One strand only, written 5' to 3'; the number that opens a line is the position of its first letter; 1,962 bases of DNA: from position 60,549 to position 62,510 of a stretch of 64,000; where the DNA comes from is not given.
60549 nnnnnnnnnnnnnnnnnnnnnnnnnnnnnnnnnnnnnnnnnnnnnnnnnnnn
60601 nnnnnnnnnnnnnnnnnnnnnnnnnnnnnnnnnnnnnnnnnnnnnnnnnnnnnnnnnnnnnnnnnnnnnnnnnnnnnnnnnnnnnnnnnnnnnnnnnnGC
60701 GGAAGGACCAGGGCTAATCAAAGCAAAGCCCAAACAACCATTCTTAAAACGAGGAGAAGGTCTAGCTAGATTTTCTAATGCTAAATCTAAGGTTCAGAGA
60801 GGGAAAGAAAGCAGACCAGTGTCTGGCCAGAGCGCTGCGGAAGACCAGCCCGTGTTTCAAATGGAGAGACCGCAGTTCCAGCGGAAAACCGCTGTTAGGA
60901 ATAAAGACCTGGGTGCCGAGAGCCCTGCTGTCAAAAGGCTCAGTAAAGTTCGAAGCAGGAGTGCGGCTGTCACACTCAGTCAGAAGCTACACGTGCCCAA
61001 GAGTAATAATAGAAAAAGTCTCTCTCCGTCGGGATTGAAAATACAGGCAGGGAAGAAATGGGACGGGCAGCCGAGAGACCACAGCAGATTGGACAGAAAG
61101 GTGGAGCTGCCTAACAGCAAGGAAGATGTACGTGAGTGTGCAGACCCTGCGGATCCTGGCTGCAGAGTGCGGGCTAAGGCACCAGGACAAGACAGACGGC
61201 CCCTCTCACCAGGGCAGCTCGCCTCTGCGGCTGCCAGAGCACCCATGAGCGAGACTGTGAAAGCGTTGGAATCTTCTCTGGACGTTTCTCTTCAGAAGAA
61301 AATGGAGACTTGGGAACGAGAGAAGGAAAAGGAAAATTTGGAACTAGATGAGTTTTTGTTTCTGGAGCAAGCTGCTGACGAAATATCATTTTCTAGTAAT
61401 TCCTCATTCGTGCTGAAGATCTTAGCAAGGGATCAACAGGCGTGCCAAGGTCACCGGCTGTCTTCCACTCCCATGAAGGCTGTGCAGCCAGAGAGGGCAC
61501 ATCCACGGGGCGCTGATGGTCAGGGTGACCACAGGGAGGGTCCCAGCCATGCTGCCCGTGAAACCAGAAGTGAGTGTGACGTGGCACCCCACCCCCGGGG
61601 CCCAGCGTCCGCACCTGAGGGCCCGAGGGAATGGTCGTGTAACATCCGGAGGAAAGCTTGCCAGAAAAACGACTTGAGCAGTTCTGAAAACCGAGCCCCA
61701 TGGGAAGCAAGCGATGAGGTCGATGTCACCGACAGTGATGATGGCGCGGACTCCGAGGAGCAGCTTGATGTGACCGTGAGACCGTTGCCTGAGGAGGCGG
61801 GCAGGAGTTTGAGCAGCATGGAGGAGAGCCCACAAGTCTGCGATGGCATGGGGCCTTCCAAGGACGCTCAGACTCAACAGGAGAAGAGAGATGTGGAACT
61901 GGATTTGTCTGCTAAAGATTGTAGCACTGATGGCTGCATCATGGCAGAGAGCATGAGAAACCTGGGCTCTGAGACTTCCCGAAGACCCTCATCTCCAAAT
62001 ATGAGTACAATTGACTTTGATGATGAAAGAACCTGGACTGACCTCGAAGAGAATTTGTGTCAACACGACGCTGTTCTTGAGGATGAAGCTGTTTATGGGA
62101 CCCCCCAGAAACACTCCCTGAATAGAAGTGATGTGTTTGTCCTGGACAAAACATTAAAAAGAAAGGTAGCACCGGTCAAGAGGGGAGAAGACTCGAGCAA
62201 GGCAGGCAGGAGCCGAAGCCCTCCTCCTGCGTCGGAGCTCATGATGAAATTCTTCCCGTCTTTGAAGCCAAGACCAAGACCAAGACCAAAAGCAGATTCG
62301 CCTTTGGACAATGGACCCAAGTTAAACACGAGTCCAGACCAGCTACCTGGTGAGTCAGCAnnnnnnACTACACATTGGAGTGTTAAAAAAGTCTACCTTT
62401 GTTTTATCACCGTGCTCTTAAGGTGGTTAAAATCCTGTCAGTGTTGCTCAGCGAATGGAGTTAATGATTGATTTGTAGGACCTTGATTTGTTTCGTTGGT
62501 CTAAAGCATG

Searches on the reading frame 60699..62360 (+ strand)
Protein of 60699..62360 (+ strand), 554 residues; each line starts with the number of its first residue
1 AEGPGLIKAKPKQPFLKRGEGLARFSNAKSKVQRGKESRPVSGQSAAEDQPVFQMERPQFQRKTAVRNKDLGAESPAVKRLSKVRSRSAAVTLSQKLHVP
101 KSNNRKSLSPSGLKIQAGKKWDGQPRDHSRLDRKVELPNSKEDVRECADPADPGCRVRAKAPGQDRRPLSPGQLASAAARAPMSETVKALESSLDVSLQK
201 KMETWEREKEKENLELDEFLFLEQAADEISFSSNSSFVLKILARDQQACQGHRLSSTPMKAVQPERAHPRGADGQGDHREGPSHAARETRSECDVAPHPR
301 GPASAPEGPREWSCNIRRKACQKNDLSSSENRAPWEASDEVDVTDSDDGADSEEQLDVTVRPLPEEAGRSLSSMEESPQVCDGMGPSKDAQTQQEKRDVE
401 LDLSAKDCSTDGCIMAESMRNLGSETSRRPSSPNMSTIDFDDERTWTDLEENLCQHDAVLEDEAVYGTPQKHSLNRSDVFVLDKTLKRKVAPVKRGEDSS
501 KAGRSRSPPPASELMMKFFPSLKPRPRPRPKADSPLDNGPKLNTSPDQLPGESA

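Call 24: find_homologous_proteins(query=window:60699-62360:+, max_evalue=1e-30)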
Query window:60699-62360:+ (554 aa): 156 proteins with E <= 1e-30 among 8000 candidates; the best 120 are listed.
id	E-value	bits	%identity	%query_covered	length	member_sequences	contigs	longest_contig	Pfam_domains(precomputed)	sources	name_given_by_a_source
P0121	1.5e-180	620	62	94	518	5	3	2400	PF25779.2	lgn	-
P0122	4.3e-174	599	57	99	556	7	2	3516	PF25779.2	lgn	-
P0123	2.2e-169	584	56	99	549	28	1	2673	PF25779.2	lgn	-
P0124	6.5e-168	579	56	99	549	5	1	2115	PF25779.2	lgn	-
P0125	7.4e-168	579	55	99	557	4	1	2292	-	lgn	-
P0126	3.3e-159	550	59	90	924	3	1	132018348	PF07202.19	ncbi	ncbi:centrosomal P4.1-associated protein isoform X7 [Gorilla gorilla gorilla]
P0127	9.0e-154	532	55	91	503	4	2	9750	-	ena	-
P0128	7.0e-148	513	54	91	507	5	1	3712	-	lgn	-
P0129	5.1e-147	510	54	91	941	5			PF07202.19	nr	nr:centromere protein J [Myotis myotis]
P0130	3.0e-145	504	53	93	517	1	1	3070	-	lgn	-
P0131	2.6e-133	465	50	99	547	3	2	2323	PF25779.2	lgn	-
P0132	1.8e-129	452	49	100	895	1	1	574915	PF25779.2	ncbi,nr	ncbi:hypothetical protein MC885_020884 [Smutsia gigantea]|nr:hypothetical protein MC885_020884 [Smut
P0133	1.1e-104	370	47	99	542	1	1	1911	PF25779.2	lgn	-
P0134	3.3e-94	336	46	90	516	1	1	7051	-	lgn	-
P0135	4.8e-72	262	39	80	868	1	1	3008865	PF25779.2,PF07202.19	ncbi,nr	ncbi:centromere protein J [Camelus ferus]|nr:centromere protein J [Camelus ferus]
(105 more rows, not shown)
